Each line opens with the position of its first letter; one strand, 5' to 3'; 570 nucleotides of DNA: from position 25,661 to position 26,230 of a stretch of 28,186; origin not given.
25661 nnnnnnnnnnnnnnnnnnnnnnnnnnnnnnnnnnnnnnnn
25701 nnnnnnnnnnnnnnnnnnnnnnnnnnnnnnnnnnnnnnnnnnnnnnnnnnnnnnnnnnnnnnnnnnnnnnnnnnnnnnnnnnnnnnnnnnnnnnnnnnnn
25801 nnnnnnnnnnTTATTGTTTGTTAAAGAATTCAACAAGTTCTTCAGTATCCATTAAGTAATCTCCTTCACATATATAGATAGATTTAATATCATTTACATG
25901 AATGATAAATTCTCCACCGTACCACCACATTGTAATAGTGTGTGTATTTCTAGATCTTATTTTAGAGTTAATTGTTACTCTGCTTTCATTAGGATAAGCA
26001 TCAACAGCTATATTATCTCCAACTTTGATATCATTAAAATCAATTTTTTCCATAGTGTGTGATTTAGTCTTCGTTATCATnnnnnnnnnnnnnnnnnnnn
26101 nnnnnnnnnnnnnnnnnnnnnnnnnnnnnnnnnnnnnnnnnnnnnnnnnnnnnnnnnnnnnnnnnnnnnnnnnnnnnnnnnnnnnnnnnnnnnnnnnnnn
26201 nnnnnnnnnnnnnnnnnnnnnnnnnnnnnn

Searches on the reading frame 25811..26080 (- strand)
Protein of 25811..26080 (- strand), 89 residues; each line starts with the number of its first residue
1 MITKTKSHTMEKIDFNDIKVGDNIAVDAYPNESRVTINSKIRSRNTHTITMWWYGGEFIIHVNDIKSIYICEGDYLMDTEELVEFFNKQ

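Call 29: search_protein_families(library=phrogs, proteins=[window:25811-26080:-], max_evalue=0.1)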
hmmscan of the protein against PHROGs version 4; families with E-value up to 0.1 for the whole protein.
window:25811-26080:- (89 aa): 1 family
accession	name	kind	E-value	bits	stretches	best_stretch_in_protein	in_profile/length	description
phrog_17258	-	unknown function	0.013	16.6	1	59-77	16-34/52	-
